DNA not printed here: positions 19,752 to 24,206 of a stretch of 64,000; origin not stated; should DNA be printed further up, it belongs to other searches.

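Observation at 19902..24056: A 1384-aa orphan giant protein abutting tRNA-Gln across an AT-rich palindromic spacer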

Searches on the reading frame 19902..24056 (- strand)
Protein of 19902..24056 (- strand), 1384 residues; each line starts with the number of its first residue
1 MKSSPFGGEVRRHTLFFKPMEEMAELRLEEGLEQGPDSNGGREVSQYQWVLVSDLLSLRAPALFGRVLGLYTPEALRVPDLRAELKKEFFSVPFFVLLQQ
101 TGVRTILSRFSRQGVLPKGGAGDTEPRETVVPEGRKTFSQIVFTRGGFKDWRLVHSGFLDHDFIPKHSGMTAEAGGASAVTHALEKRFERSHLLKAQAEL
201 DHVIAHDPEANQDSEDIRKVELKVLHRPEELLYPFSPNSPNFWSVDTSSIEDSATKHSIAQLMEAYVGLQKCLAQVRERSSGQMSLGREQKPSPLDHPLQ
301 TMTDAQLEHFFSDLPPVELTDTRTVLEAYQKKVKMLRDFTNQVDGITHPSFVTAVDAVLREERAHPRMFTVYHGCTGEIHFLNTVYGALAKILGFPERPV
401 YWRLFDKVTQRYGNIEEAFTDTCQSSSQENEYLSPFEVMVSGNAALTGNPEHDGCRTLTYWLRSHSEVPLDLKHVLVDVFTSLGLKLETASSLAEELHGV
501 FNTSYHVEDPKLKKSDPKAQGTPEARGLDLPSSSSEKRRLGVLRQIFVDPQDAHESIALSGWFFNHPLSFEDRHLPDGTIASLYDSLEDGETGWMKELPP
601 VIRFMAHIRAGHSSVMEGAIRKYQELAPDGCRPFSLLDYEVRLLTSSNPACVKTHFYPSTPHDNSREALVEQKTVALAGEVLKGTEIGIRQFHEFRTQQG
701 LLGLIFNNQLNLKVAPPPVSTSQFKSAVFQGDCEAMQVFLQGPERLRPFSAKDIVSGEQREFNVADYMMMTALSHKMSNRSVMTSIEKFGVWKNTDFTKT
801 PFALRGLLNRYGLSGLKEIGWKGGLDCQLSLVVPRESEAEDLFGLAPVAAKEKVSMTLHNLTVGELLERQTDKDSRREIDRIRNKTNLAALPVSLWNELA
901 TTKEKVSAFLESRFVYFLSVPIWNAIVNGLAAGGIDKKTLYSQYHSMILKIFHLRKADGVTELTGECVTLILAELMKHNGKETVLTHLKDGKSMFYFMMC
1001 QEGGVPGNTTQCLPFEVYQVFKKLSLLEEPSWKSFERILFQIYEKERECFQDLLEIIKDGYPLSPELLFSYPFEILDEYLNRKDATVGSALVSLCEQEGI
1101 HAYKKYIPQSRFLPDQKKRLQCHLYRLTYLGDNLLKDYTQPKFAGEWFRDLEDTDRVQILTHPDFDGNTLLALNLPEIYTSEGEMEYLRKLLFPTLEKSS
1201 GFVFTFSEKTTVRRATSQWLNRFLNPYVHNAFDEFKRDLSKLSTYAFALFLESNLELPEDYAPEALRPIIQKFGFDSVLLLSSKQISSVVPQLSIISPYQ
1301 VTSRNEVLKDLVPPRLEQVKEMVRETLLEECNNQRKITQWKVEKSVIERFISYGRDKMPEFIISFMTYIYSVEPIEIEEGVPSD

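Call 6: search_protein_families(library=pfam, proteins=[window:19902-24056:-], max_evalue=0.01)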
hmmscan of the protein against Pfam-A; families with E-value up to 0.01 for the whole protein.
window:19902-24056:- (1384 aa): 0 families

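Call 7: search_solved_structures(query=window:19902-24056:-, max_evalue=1)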
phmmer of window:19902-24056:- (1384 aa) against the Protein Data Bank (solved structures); distinct sequences matched with E-value up to 1: 0.

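Call 8: find_homologous_proteins(query=window:19902-24056:-, max_evalue=0.001)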
Query window:19902-24056:- (1384 aa): 8 proteins with E <= 0.001 among 8000 candidates.
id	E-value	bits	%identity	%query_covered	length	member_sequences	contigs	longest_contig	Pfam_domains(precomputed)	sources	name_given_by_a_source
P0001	0.0e+0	3190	100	100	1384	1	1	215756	-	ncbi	-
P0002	4.2e-278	944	38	97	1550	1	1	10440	-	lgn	-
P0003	6.9e-277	940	37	99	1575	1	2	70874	-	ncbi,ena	-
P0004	7.2e-266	903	37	99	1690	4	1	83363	PF00293.35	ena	-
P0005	7.7e-254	863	39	92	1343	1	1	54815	PF00293.35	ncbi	-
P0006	1.4e-243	829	38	93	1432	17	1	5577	PF00293.35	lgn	-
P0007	3.4e-189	649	36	77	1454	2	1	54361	PF00293.35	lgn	-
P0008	8.4e-102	360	35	45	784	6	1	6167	PF00293.35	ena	-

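Call 10: search_protein_families(library=pfam, proteins=[P0002, P0003, P0004, P0005, P0006, P0007, P0008], max_evalue=0.01)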
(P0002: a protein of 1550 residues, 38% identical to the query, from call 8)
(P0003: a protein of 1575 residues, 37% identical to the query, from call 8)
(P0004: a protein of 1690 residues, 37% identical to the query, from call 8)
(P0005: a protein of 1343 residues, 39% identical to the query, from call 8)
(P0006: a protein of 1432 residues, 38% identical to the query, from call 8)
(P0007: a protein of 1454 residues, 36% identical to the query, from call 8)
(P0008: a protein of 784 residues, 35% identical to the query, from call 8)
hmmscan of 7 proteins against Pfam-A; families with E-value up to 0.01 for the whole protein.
P0002 (1550 aa): 1 family
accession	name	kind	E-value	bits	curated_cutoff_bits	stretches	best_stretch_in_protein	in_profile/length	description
PF00293.34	NUDIX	-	3.4e-05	24.3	21.1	1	45-169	16-120/134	NUDIX domain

P0003 (1575 aa): 0 families

P0004 (1690 aa): 1 family
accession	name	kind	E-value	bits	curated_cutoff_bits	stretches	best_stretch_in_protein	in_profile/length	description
PF00293.34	NUDIX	-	1.8e-09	38.1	21.1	1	45-166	16-118/134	NUDIX domain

P0005 (1343 aa): 1 family
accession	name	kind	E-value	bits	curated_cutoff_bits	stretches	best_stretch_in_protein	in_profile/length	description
PF00293.34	NUDIX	-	5.5e-07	30.1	21.1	1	40-169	11-119/134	NUDIX domain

P0006 (1432 aa): 1 family
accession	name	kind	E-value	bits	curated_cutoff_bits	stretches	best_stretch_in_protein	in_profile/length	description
PF00293.34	NUDIX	-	2.3e-08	34.5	21.1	1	41-165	12-118/134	NUDIX domain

P0007 (1454 aa): 1 family
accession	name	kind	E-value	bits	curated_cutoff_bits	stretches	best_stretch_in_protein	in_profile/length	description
PF00293.34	NUDIX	-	1.4e-09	38.5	21.1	1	45-173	12-122/134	NUDIX domain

P0008 (784 aa): 1 family
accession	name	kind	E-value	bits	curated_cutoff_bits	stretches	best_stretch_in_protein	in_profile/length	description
PF00293.34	NUDIX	-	3.7e-06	27.4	21.1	1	51-180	16-119/134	NUDIX domain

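Call 14: find_encoding_contigs(protein=P0001, flank=3000, max_places=2)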
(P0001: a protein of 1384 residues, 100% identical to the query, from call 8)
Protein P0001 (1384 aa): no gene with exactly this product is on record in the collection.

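Call 15: find_encoding_contigs(protein=P0003, flank=10000, max_places=2)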
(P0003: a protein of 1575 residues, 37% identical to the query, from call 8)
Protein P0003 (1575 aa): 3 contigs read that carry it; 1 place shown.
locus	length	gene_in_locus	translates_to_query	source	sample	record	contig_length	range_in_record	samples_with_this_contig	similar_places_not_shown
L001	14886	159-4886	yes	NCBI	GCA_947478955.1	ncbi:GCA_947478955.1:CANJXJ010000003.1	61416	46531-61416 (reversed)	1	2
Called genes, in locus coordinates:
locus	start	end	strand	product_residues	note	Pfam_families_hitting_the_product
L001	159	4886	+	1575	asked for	-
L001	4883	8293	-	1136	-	PF02811:PHP, PF07733:DNA_pol3_alpha, PF17657:DNA_pol3_finger, PF14579:HHH_6, PF01336:tRNA_anti-codon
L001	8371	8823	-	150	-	PF12802:MarR_2, PF13463:HTH_27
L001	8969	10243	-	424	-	PF00285:Citrate_synt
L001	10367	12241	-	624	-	PF13522:GATase_6, PF13537:GATase_7, PF00733:Asn_synthase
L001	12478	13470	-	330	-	PF04613:LpxD (faint), PF25084:LbH_EIF2B (weak), PF25087:GMPPB_C (faint), PF00132:Hexapep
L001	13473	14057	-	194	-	PF03938:OmpH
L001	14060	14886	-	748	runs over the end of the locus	PF07244:POTRA, PF08478:POTRA_1 (faint), PF07244:POTRA, PF01103:Omp85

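Call 16: find_encoding_contigs(protein=P0004, flank=10000, max_places=2)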
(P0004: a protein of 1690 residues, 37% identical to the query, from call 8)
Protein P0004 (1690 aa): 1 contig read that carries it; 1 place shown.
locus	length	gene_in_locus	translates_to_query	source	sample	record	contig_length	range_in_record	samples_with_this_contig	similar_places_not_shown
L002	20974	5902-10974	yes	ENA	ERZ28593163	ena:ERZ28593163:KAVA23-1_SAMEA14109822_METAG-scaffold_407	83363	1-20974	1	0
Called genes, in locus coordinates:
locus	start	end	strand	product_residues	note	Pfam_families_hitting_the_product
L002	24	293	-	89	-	-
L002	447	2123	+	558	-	PF02463:SMC_N (faint), PF00005:ABC_tran, PF00006:ATP-synt_ab (faint), PF00931:NB-ARC (faint), PF02492:cobW (faint), PF13175:AAA_15 (faint), PF12848:ABC_tran_Xtn, PF00005:ABC_tran, +8 more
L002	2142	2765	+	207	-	PF00484:Pro_CA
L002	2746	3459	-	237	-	PF00106:adh_short, PF01370:Epimerase, PF08659:KR, PF13561:adh_short_C2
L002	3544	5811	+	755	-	PF04453:LptD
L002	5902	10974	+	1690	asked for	PF00293:NUDIX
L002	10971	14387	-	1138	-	PF02811:PHP, PF07733:DNA_pol3_alpha, PF17657:DNA_pol3_finger, PF14579:HHH_6, PF01336:tRNA_anti-codon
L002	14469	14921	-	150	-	PF12802:MarR_2, PF13463:HTH_27 (weak)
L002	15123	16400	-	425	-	PF00285:Citrate_synt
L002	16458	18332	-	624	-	PF13522:GATase_6, PF13537:GATase_7, PF00733:Asn_synthase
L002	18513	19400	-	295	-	PF17284:Spermine_synt_N, PF01564:Spermine_synth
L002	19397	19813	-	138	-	PF02675:AdoMet_dc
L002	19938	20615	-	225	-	PF14903:WG_beta_rep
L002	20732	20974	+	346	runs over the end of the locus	PF01656:CbiA, PF09140:MipZ (weak), PF10609:ParA, PF13614:AAA_31 (weak)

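Call 17: find_encoding_contigs(protein=P0005, flank=10000, max_places=2)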
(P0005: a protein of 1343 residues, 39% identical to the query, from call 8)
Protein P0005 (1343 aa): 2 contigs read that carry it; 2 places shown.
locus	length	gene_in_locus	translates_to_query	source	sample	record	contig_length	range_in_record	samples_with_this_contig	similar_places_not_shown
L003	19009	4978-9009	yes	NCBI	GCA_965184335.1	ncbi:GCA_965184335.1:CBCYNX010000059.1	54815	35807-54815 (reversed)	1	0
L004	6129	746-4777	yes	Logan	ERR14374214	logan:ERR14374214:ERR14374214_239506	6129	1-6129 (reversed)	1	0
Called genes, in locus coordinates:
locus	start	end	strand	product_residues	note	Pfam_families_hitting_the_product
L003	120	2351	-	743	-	PF01926:MMR_HSR1 (faint)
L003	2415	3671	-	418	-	-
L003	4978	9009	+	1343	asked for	PF00293:NUDIX (weak)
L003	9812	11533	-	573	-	-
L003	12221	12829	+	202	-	PF19570:DUF6088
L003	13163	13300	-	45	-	-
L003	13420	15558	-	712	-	-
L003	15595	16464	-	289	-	-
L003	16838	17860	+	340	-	-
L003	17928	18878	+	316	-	-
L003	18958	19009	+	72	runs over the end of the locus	-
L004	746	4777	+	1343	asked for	PF00293:NUDIX (weak)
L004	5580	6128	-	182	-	?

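Call 18: find_encoding_contigs(protein=P0007, flank=10000, max_places=2)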
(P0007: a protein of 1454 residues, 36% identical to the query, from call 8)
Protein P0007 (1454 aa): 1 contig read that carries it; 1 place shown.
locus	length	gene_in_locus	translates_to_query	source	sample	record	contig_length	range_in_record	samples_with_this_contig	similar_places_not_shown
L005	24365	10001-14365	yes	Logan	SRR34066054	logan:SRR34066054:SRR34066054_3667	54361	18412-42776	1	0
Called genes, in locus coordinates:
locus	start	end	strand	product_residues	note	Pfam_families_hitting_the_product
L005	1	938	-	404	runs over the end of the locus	PF13439:Glyco_transf_4, PF20706:GT4-conflict, PF00534:Glycos_transf_1, PF13692:Glyco_trans_1_4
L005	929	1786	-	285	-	PF02475:TRM5-TYW2_MTfase (weak), PF05575:V_cholerae_RfbT, PF05050:Methyltransf_21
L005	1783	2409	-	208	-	PF00657:Lipase_GDSL, PF13472:Lipase_GDSL_2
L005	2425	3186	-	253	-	PF00551:Formyl_trans_N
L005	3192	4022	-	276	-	PF05219:DREV (weak), PF13489:Methyltransf_23, PF13847:Methyltransf_31, PF08241:Methyltransf_11, PF08242:Methyltransf_12, PF13649:Methyltransf_25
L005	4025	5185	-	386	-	PF00155:Aminotran_1_2, PF01041:DegT_DnrJ_EryC1, PF01212:Beta_elim_lyase (weak)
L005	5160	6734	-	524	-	PF01408:GFO_IDH_MocA, PF02894:GFO_IDH_MocA_C, PF22725:GFO_IDH_MocA_C3, PF25084:LbH_EIF2B (weak), PF00132:Hexapep, PF14602:Hexapep_2 (weak), PF25087:GMPPB_C (weak)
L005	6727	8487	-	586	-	PF00664:ABC_membrane, PF00005:ABC_tran, PF02463:SMC_N (weak)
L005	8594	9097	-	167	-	PF02357:NusG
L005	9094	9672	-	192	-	PF13412:HTH_24 (weak)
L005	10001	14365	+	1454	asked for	PF00293:NUDIX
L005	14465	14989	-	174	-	PF00581:Rhodanese, PF11127:YgaP-like_TM (weak)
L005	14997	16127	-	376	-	PF00712:DNA_pol3_beta, PF02767:DNA_pol3_beta_2, PF02768:DNA_pol3_beta_3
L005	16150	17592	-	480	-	PF11638:DnaA_N, PF00308:Bac_DnaA, PF01695:IstB_IS21 (weak), PF00004:AAA (weak), PF08299:Bac_DnaA_C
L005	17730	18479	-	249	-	PF00106:adh_short, PF08659:KR, PF01370:Epimerase, PF13561:adh_short_C2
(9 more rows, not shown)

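Call 19: find_related_loci(query=A1, collection=genome_contigs, flank=10000)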
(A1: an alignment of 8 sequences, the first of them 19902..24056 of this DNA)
Query A1 (1384 aa) in genome_contigs; peptide patterns used: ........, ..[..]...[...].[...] (x = any residue, [..] = any of these).
229 stretches matched a pattern; 4 encode a relative of the query (tblastn E <= 1e-3); 4 distinct loci.
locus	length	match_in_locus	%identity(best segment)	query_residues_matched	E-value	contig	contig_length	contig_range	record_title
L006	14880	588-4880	37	1-1371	0e+0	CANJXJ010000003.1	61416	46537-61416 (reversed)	MAG: Alphaproteobacteria bacterium isolate RH-23may17-873 genome assembly, contig: RH-23may17-C3397, whole genome shotgu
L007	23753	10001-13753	38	1-1290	0e+0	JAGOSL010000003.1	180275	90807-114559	MAG: Proteobacteria bacterium isolate Gw_Eff_bin_318 Gw_Eff_63_length_180275_cov_8.901031, whole genome shotgun sequence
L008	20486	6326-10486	37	1-1371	0e+0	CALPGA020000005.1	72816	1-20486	MAG: Candidatus Finniella inopinata isolate HRS-ES2-bin-430 genome assembly, contig: HRS-ES2-C295, whole genome shotgun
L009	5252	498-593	66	78-109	5e-8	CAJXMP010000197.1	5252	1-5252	MAG TPA_asm: uncultured Lewinella sp. isolate SRR4030075_bin.52_MetaBAT_v2.12.1_MAG genome assembly, contig: NODE_8120_l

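Call 26: search_protein_families(library=ncbifam, proteins=[window:19902-24056:-], max_evalue=0.001)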
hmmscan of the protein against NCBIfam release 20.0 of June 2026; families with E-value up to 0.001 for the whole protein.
window:19902-24056:- (1384 aa): 0 families

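Call 27: find_homologous_proteins(query=A1, max_evalue=0.001)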
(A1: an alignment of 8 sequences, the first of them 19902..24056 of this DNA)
Query A1 (8 sequences) (1384 aa, profile of the alignment): 10 proteins with E <= 0.001 among 8000 candidates.
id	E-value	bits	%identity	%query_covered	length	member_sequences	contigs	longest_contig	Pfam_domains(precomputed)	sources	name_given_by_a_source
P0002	0.0e+0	2373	38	97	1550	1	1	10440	-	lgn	-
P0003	0.0e+0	2296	37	99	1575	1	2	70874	-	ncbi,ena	-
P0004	0.0e+0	2290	37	99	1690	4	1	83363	PF00293.35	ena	-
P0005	0.0e+0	2142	39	92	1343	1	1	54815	PF00293.35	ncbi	-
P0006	0.0e+0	2131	38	93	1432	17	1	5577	PF00293.35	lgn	-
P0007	0.0e+0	1970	36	77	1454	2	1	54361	PF00293.35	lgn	-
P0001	0.0e+0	1914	100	100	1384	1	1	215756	-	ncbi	-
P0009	0.0e+0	1108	45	42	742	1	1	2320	-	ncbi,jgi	jgi:hypothetical protein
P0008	0.0e+0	1074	35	45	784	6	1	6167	PF00293.35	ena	-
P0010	9.8e-230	784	42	37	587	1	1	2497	PF00293.35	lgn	-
